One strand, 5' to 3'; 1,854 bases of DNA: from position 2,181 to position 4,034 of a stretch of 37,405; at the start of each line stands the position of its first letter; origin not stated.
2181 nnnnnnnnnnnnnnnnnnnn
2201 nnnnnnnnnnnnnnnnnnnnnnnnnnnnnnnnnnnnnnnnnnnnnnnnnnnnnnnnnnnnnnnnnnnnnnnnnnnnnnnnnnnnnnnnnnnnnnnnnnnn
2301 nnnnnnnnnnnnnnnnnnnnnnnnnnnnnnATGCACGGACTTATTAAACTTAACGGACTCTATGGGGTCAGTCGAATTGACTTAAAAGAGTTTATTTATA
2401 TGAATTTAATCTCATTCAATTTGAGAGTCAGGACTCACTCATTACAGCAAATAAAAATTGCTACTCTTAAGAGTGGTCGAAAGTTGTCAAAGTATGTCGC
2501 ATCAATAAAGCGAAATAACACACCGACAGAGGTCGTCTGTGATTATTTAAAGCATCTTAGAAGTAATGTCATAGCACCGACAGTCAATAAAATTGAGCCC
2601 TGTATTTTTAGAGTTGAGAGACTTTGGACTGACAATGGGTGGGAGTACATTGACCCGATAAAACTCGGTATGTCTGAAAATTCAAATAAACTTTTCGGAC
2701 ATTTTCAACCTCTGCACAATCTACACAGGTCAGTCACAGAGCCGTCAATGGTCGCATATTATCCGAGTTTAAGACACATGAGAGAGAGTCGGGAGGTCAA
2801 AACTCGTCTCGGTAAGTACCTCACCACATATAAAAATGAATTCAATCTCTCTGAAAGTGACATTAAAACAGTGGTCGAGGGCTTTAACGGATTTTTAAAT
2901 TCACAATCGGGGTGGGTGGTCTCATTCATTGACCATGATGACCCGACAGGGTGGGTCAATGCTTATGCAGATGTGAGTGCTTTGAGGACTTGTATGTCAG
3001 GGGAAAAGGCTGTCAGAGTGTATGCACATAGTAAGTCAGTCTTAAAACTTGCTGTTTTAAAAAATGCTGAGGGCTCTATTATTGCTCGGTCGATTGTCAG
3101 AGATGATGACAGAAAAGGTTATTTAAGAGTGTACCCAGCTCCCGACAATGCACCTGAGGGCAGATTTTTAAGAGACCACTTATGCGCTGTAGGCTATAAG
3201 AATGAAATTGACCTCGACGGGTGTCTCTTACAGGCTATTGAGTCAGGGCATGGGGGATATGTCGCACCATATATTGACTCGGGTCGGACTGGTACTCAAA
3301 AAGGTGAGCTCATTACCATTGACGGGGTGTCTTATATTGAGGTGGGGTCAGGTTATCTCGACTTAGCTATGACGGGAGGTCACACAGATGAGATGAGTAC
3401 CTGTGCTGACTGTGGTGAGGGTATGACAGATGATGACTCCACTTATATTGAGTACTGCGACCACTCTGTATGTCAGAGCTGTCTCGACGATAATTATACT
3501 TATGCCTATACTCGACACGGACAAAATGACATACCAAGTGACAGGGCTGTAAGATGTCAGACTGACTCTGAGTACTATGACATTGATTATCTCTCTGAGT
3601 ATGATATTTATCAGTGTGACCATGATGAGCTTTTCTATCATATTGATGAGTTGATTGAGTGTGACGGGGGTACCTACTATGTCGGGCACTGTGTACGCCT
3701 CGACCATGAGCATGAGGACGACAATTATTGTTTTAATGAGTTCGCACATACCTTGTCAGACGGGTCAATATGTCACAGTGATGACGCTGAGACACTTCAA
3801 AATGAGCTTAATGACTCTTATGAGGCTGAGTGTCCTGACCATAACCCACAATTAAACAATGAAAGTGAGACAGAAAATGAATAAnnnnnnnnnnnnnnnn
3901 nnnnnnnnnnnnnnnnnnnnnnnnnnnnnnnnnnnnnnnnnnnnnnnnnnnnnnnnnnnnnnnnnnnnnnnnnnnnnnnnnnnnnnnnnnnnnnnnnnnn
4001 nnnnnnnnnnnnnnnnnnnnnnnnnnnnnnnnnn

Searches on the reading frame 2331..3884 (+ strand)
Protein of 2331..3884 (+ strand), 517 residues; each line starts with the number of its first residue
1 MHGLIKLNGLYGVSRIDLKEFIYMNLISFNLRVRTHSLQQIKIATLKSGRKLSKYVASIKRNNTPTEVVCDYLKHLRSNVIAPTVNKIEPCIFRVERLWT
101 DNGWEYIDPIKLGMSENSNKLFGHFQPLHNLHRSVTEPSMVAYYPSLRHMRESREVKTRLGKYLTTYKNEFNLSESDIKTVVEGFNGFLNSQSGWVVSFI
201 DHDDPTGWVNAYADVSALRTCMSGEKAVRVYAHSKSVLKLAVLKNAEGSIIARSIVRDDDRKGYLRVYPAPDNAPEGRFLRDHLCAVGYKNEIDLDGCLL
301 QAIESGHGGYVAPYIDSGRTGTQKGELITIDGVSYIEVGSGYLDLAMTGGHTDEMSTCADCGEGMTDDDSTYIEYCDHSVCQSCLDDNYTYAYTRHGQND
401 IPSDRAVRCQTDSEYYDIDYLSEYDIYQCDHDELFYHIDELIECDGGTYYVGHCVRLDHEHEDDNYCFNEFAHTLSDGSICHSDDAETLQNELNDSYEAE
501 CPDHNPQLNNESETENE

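Call 7: search_protein_families(library=pfam, proteins=[window:2331-3884:+], max_evalue=0.01)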
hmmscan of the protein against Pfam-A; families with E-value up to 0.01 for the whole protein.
window:2331-3884:+ (517 aa): 2 families
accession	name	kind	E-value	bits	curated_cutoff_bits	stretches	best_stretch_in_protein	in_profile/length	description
PF14634.12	zf-RING_5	-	0.00047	20.5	27.9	1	358-388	2-32/43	zinc-RING finger domain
PF13639.12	zf-RING_2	-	0.0048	17.6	27.3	0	357-387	2-32/44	Ring finger domain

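Call 8: search_protein_families(library=phrogs, proteins=[window:2331-3884:+], max_evalue=0.01)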
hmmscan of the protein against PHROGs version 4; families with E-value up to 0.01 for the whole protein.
window:2331-3884:+ (517 aa): 0 families

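Call 10: search_dna_similar(query=window:2331-3884:+, collection=phages, mode=protein, max_rows=40)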
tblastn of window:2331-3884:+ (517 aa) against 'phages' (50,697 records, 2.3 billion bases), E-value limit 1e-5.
Records with a match: 3; places in all: 3; records where one place covers at least 80% of the query: 0.
Best place of each record, by identity: <60% 3.
By first word of the organism name: Klebsiella 2; Rhizobium 1.
By host as written in the record: Klebsiella pneumoniae 2; Bradyrhizobium japonicum 1.
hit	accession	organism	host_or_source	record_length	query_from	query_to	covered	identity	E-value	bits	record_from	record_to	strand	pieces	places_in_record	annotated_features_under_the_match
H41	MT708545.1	Rhizobium phage Pasto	Bradyrhizobium japonicum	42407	134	482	68%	26.7%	3e-11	72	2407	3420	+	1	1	hypothetical protein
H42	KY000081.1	Klebsiella phage KPV811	Klebsiella pneumoniae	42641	137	395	50%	29.2%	8e-6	55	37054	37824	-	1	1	hypothetical protein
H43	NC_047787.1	Klebsiella phage KPV811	Klebsiella pneumoniae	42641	137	395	50%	29.2%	8e-6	55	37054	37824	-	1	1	hypothetical protein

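Call 11: get_annotated_region(hit=H41, flank=5000)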
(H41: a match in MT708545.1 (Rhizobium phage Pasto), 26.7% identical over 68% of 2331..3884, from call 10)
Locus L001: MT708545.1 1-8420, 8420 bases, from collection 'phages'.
description: Rhizobium phage Pasto, complete genome.
organism: Rhizobium phage Pasto (NCBI taxid 2767575)
taxonomy: Viruses; Duplodnaviria; Heunggongvirae; Uroviricota; Caudoviricetes; Autographiviridae
host: Bradyrhizobium japonicum; source: potato roots; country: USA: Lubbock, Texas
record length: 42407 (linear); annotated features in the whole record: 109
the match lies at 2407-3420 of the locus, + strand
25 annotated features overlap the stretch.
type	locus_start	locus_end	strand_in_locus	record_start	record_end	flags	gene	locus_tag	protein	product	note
repeat_region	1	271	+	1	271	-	-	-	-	-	termnal repeat region predicted by PhageTerm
regulatory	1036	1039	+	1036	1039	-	-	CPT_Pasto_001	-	ribosome_binding_site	-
CDS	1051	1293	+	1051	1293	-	-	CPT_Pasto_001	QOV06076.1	hypothetical protein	-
regulatory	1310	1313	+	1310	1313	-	-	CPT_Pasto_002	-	ribosome_binding_site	-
CDS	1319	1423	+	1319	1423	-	-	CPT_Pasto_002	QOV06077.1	putative membrane protein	TMHMM predicted one transmembrane domain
regulatory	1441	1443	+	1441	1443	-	-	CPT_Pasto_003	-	ribosome_binding_site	-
CDS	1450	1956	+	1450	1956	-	-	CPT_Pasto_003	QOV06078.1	ArdA-like antirestriction protein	Interproscan: Pfam conserved domain:anti-restriction enzyme (IPR009899); evalue: 9.31121e-19 ref|WP_011213404.1| ...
regulatory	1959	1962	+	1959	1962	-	-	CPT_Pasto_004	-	ribosome_binding_site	-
CDS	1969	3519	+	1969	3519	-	-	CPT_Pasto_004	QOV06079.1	hypothetical protein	-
regulatory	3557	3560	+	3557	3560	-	-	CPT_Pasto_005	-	ribosome_binding_site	-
CDS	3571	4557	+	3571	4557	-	-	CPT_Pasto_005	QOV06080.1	zinc peptidase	Interproscan: Gene3D conserved domain: Zinc peptidase (G3DSA:3.40.630.10); Interproscan: SUPERFAMILY conserved domain: ...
regulatory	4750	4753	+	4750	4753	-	-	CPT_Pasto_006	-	ribosome_binding_site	-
CDS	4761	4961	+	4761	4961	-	-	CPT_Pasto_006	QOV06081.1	hypothetical protein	-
regulatory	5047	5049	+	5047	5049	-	-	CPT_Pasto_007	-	ribosome_binding_site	-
CDS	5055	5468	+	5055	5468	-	-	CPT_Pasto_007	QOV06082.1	helix-turn-helix domain-containing protein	Interproscan: Gene3D conserved domain: DNA-binding domain (G3DSA:1.10.10.10); Score2.04498e-20 ...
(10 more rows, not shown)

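Call 12: get_annotated_region(hit=H43, flank=5000)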
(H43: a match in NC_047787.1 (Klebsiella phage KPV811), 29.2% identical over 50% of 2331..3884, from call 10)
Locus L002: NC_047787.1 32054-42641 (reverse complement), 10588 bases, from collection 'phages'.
description: Klebsiella phage KPV811, complete genome.
organism: Klebsiella phage KPV811 (NCBI taxid 1913574)
taxonomy: Viruses; Duplodnaviria; Heunggongvirae; Uroviricota; Caudoviricetes; Autographiviridae; Slopekvirinae; Drulisvirus; Drulisvirus KPV811
host: Klebsiella pneumoniae; source: -; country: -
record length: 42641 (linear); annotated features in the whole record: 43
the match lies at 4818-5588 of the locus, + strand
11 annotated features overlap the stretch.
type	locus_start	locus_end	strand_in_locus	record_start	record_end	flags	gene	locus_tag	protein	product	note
CDS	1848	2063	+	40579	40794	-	-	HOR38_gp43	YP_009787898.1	hypothetical protein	-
CDS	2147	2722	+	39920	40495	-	-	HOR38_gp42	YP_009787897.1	hypothetical protein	-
CDS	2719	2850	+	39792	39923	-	-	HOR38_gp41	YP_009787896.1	hypothetical protein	-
CDS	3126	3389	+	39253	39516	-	-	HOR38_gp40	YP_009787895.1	hypothetical protein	-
CDS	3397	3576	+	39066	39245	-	-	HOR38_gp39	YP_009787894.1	hypothetical protein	-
CDS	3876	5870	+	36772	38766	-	-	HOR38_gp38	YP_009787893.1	hypothetical protein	-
CDS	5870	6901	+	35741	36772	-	-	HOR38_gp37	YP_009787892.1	peptidase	-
CDS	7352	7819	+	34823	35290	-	-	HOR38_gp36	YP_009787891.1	hypothetical protein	-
CDS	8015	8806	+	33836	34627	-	-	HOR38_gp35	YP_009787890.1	DNA primase/helicase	-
CDS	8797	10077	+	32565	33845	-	-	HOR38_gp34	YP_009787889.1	DNA helicase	-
CDS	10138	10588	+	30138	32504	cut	-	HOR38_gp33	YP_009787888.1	DNA polymerase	-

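Call 18: find_encoding_contigs(protein=window:2331-3884:+, flank=10000, max_places=6)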
Protein window:2331-3884:+ (517 aa): no gene with exactly this product is on record in the collection.

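Call 19: find_related_loci(query=window:2331-3881:+, collection=viral_contigs, flank=6000)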
Query window:2331-3881:+ (517 aa) in viral_contigs; peptide patterns used: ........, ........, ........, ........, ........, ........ (x = any residue, [..] = any of these).
2 stretches matched a pattern; 1 encode a relative of the query (tblastn E <= 1e-3); 1 distinct loci.
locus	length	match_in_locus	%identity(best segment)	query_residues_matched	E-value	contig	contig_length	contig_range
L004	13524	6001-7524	95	1-508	0e+0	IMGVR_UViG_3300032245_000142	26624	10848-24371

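Call 35: find_homologous_proteins(query=window:2331-3881:+, max_evalue=0.001)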
Query window:2331-3881:+ (517 aa): 130 proteins with E <= 0.001 among 3946 candidates; the best 120 are listed.
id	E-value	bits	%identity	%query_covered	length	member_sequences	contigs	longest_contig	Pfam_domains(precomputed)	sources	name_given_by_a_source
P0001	0.0e+0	1089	90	100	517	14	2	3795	-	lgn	-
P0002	1.7e-296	1002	82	100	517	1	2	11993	-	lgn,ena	-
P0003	5.3e-250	849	69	100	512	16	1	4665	-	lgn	-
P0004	7.7e-248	842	69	99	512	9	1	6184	-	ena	-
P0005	2.6e-111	391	46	82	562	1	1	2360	-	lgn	-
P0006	4.1e-106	374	40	96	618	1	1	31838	-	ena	-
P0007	3.9e-104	367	44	81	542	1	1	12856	-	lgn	-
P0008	2.9e-103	365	39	95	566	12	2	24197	-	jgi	jgi:hypothetical protein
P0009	4.4e-102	361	40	88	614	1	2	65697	-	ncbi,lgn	-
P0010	1.3e-101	359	43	80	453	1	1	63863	-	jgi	jgi:hypothetical protein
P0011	1.9e-100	355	41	86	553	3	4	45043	-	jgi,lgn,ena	-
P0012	2.1e-100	355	40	89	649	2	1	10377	-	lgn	-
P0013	4.9e-99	351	41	89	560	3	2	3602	-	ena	-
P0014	7.3e-99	350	47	73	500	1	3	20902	-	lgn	-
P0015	1.2e-97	346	40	86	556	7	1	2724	-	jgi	-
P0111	2.6e-30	124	34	51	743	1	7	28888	-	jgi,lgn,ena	jgi:hypothetical protein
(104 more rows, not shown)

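Call 37: find_encoding_contigs(protein=P0009, flank=8000, max_places=2)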
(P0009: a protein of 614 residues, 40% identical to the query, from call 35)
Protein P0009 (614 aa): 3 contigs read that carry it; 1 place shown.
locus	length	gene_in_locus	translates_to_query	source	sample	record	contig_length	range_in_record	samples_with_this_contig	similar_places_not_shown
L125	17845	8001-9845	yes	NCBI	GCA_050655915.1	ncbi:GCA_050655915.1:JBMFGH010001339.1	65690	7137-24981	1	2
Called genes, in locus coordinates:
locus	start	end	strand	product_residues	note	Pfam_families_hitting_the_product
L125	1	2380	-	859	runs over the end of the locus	-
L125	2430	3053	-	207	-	-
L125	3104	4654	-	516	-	PF17289:Terminase_6C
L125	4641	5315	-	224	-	-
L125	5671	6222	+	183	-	-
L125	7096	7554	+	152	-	-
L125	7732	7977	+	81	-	-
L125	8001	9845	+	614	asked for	-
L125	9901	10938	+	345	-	-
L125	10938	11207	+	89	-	-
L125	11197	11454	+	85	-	-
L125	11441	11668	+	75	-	-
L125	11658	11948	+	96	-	-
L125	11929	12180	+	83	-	-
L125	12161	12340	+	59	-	-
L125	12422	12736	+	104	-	-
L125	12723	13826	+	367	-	-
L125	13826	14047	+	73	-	-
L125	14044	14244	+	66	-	-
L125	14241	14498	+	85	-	-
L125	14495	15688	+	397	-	PF13203:DUF2201_N, PF09967:DUF2201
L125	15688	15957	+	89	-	-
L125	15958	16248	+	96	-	-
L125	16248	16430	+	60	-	-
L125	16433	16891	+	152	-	-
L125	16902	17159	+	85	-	-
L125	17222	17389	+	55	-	-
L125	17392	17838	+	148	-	PF13412:HTH_24 (weak)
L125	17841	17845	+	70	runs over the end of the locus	-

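Call 38: find_encoding_contigs(protein=P0010, flank=8000, max_places=2)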
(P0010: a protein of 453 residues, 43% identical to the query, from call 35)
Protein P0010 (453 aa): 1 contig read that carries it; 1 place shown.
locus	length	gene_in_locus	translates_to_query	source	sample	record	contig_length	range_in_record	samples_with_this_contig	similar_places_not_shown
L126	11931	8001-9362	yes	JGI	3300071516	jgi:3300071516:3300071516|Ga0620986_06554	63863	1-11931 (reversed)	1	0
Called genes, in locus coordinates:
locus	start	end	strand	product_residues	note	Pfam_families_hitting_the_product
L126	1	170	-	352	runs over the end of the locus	-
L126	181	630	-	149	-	PF00166:Cpn10 (weak)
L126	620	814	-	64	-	-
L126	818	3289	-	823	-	-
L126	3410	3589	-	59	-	-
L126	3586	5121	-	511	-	PF03237:Terminase_6N (weak), PF17289:Terminase_6C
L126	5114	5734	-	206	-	-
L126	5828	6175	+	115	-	-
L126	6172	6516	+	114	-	PF10263:SprT-like (weak)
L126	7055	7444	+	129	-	-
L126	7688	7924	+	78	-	-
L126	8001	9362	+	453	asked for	-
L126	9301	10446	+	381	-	-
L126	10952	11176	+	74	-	-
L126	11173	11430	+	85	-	-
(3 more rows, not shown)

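Call 39: find_encoding_contigs(protein=P0111, flank=8000, max_places=2)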
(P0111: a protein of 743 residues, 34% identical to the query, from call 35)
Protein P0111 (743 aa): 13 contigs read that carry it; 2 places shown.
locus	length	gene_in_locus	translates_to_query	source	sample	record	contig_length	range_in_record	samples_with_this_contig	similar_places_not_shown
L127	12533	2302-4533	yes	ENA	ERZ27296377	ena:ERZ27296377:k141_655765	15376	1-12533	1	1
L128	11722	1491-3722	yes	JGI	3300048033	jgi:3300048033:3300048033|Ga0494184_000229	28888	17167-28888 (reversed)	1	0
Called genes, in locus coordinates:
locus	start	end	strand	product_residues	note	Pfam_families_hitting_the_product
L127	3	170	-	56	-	?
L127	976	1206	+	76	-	-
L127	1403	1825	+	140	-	PF23864:DUF7222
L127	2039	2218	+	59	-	-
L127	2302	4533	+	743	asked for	-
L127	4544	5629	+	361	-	PF04389:Peptidase_M28 (weak)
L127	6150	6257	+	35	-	-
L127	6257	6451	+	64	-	-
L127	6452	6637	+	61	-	-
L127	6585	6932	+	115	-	-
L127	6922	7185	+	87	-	-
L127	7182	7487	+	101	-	PF01870:Hjc (weak)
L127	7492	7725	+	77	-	PF11753:DUF3310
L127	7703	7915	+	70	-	-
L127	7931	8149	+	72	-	-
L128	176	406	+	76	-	-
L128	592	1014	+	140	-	PF23864:DUF7222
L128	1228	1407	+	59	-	-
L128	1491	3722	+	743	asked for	-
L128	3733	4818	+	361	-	PF04389:Peptidase_M28 (weak)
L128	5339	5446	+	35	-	-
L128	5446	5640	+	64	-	-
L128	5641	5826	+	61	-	-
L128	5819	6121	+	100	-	-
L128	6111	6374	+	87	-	-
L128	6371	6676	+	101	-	PF01870:Hjc (weak)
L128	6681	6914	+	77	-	PF11753:DUF3310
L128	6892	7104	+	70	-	-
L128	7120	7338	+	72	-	-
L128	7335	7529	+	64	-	-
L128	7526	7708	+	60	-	-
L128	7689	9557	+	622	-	PF01612:DNA_pol_A_exo1 (weak), PF00476:DNA_pol_A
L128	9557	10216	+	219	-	-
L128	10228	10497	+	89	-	-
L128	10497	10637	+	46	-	-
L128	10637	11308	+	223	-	PF12705:PDDEXK_1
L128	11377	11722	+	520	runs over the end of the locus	PF00176:SNF2-rel_dom, PF00270:DEAD (faint), PF04851:ResIII, PF00271:Helicase_C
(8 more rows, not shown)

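Call 51: predict_structure(alignment_id=A2)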
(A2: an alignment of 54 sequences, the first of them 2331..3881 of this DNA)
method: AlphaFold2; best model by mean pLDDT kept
length: 517 residues; sequences in the alignment: 54
mean_pLDDT: 86.5   pTM: 0.51
mean pLDDT of the five models: 86.5, 85.7, 84.7, 84.7, 83.8
residues with pLDDT >= 90: 307; 70-90: 154; 50-70: 31; < 50: 25
segments of 3 or more residues with pLDDT < 50: 1-3, 28-34, 507-517
pLDDT, mean of each block of 10 residues (from residue 1): 50 64 59 59 80 88 89 92 86 89 84 92 95 90 96 95 96 95 89 88 94 81 90 96 92 95 92 86 91 94 89 87 92 94 88 84 79 89 92 93 95 96 95 95 91 93 91 94 94 81 46 37
secondary structure, 60 per line:
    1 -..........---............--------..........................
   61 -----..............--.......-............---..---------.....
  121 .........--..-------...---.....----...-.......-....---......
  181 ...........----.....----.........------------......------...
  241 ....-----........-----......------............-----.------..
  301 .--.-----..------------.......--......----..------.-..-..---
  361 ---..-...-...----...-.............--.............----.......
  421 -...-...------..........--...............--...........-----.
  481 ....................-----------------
elements in order: H2-11 H15-26 H35-60 H66-79 H82-88 H90-101 H116-129 E141-143 H147-151 E156-158 H160-166 H168-171 H175-191 E196-200 H205-213 H226-231 E238-244 E250-257 E263-268 H275-286 E299-301 E324-330 E333-338 E371-373 E378-380 H382-388 E389-394 E397-402 E406-409 E414-417 E426-428 E435-437 E441-444 E447-450 E454-461 E464-468 E472-474 E480-482 H483-500

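Call 55: fold_search(model_id=the predicted structure, library=pdb)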
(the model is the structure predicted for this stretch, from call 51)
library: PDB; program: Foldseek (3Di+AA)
matches with E <= 10: 469; with E <= 0.001: 0
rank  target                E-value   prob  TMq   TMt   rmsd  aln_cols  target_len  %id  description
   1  2ygw_A                1.9e-02  0.44  0.12  0.14  19.0       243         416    9  Crystal structure of human MCD (released 2012-02-15)
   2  2qec                  2.8e-02  0.72  0.13  0.32  12.9       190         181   12  Crystal structure of histone acetyltransferase HPA2 and related acetyltransferase (NP_600742.1) from Corynebacterium glu (released 2007-07-10)
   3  1cm0_B                5.0e-02  0.84  0.15  0.41  11.7       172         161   14  CRYSTAL STRUCTURE OF THE PCAF/COENZYME-A COMPLEX (released 1999-07-06)
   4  1wk4_A                6.2e-02  0.54  0.13  0.31  11.7       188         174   13  Crystal structure of ttk003001606 (released 2004-11-30)
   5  6ee1_C                6.2e-02  0.16  0.09  0.07  18.0       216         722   12  Crystal structure of Mycobacterium tuberculosis ICL2 in complex with acetyl-CoA (released 2019-08-14)
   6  7kx3_C                6.6e-02  0.87  0.13  0.32   6.8       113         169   12  SpeG Spermidine N-acetyltransferase F149G mutant from Vibrio cholerae (released 2020-12-16)
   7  4zm6_A                6.6e-02  0.84  0.14  0.09   8.5       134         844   13  A unique GCN5-related glucosamine N-acetyltransferase region exist in the fungal multi-domain GH3 beta-N-acetylglucosa (released 2015-12-09)
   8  6ee1_D                6.6e-02  0.16  0.09  0.07  17.9       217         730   12  Crystal structure of Mycobacterium tuberculosis ICL2 in complex with acetyl-CoA (released 2019-08-14)
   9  4ksf                  6.9e-02  0.23  0.12  0.14  18.0       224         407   10  Crystal Structure of Malonyl-CoA decarboxylase from Agrobacterium vitis, Northeast Structural Genomics Consortium Target (released 2013-06-19)
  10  7kx2_A                7.8e-02  0.87  0.13  0.33   6.7       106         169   10  Spermidine N-acetyltransferase SpeG F149A mutant from Vibrio cholerae (released 2020-12-16)
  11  2i00_B                7.8e-02  0.87  0.13  0.17   5.8       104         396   10  Crystal structure of acetyltransferase (GNAT family) from Enterococcus faecalis (released 2006-09-19)
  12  9obo_A                8.2e-02  0.15  0.09  0.07  20.3       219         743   11  Crystal structure of Mycobacterium tuberculosis isocitrate lyase 2 fixed in the apo form with disulfide bonds (released 2026-03-18)
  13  6ee1_B                9.2e-02  0.15  0.09  0.07  17.8       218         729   12  Crystal structure of Mycobacterium tuberculosis ICL2 in complex with acetyl-CoA (released 2019-08-14)
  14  3d8p_B                1.0e-01  0.51  0.14  0.34  11.7       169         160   12  Crystal structure of acetyltransferase of GNAT family (NP_373092.1) from STAPHYLOCOCCUS AUREUS MU50 at 2.20 A resoluti (released 2008-10-28)
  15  2i00_C                1.0e-01  0.28  0.13  0.17  18.2       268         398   11  Crystal structure of acetyltransferase (GNAT family) from Enterococcus faecalis (released 2006-09-19)
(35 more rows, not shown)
